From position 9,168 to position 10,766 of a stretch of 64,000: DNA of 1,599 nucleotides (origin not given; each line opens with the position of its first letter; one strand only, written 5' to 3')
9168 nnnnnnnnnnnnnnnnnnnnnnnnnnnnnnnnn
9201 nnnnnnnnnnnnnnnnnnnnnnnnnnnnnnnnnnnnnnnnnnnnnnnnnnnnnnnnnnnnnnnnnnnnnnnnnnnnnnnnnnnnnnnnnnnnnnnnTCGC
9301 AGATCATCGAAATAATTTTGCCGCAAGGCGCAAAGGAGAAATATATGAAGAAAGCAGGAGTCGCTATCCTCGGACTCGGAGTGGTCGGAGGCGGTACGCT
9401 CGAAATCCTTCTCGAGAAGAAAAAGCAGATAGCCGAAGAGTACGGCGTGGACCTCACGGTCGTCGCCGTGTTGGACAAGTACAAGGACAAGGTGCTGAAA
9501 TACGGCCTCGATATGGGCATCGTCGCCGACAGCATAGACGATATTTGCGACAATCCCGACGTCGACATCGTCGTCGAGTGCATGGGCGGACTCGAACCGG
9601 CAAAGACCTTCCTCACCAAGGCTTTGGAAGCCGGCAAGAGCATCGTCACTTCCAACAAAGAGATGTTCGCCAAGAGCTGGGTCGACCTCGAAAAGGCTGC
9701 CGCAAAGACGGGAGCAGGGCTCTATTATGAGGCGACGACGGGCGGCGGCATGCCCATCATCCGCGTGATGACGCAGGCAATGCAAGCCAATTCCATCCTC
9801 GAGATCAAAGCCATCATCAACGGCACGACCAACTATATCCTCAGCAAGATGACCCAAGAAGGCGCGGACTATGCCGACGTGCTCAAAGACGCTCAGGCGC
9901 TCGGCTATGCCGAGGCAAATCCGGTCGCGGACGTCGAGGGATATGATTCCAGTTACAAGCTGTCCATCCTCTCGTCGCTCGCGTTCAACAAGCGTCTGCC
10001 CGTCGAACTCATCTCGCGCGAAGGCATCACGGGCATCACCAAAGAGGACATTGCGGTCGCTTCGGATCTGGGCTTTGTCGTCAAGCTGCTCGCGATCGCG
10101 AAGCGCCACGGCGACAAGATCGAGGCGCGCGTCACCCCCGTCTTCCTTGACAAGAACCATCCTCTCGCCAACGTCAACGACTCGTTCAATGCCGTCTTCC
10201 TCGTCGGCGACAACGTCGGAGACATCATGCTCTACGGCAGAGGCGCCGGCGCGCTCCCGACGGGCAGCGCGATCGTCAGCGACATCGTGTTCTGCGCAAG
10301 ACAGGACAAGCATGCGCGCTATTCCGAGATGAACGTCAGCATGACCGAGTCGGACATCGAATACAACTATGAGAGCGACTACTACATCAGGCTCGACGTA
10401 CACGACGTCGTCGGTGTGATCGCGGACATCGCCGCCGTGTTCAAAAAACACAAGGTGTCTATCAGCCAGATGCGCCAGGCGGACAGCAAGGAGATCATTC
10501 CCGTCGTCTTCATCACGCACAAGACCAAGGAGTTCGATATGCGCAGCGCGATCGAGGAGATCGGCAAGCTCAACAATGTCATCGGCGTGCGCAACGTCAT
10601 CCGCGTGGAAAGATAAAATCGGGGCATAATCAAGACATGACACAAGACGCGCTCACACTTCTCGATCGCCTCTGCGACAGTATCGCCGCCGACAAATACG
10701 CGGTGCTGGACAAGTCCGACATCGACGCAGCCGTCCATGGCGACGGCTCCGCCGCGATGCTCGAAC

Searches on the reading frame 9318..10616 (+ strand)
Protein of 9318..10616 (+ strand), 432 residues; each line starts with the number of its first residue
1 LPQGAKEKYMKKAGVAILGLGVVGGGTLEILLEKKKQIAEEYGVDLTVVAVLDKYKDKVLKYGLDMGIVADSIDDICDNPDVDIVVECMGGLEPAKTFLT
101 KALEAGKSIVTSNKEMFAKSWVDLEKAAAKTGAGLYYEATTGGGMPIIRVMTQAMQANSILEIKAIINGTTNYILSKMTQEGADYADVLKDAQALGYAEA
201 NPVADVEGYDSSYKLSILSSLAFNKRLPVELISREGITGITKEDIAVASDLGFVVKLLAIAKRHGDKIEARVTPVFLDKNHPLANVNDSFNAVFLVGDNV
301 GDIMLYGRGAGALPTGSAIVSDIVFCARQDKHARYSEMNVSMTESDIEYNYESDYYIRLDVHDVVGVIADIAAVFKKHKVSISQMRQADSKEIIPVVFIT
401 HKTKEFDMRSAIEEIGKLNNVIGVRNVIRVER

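Call 69: search_protein_families(library=pfam, proteins=[window:9318-10616:+], max_evalue=0.001)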
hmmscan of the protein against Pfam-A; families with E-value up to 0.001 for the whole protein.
window:9318-10616:+ (432 aa): 3 families
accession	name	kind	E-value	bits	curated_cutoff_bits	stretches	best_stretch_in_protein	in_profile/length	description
PF00742.24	Homoserine_dh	-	1.9e-61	207.3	22.9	1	146-324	1-173/173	Homoserine dehydrogenase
PF03447.22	NAD_binding_3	-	3.3e-20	73.4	24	1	19-138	1-116/116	Homoserine dehydrogenase, NAD binding domain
PF01842.31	ACT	-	5.6e-10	39.2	27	1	355-418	1-64/66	ACT domain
